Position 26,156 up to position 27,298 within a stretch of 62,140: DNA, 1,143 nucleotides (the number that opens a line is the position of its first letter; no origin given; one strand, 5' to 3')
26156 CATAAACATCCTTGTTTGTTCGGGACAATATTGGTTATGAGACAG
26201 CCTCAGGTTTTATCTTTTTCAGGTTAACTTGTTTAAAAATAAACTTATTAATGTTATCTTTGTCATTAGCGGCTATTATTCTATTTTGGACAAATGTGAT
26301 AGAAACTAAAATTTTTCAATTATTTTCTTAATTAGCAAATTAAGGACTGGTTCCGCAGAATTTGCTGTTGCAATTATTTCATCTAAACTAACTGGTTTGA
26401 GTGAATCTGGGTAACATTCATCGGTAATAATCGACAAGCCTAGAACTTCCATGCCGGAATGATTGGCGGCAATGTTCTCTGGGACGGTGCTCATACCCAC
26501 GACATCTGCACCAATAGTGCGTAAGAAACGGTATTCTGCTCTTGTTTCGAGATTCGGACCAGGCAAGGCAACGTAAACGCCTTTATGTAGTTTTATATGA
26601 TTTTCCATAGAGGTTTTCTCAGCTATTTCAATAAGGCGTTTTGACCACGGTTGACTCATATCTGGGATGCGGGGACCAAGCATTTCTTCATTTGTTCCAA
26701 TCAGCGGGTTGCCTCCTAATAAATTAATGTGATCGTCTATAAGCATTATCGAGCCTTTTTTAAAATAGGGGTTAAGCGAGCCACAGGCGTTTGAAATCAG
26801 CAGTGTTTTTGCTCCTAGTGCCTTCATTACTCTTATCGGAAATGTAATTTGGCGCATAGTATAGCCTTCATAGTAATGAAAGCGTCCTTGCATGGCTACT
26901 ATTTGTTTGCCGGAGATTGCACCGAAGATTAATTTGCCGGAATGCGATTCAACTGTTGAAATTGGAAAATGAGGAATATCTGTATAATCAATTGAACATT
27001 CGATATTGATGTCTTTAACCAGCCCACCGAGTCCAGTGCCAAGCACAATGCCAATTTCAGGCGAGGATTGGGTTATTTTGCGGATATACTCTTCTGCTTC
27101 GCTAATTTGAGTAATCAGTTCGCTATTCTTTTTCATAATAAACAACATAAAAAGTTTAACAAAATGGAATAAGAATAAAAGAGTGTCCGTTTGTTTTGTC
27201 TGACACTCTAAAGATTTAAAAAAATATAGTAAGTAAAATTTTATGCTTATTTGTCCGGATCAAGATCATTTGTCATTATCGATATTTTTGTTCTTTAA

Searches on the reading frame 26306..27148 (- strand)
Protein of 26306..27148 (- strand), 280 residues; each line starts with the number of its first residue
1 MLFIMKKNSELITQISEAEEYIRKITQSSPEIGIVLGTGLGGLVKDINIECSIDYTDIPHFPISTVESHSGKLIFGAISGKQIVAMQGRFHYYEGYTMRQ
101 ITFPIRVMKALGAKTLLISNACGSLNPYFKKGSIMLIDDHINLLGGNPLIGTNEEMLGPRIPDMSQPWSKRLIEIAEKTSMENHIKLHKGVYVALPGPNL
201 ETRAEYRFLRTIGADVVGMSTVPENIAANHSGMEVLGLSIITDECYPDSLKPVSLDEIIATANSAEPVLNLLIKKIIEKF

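Call 65: search_protein_families(library=pfam, proteins=[window:26306-27148:-], max_evalue=0.001)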
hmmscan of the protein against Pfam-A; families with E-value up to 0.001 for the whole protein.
window:26306-27148:- (280 aa): 1 family
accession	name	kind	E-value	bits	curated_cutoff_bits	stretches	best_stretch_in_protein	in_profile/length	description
PF01048.26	PNP_UDP_1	-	9.2e-51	172.9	25.1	1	32-278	2-233/233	Phosphorylase superfamily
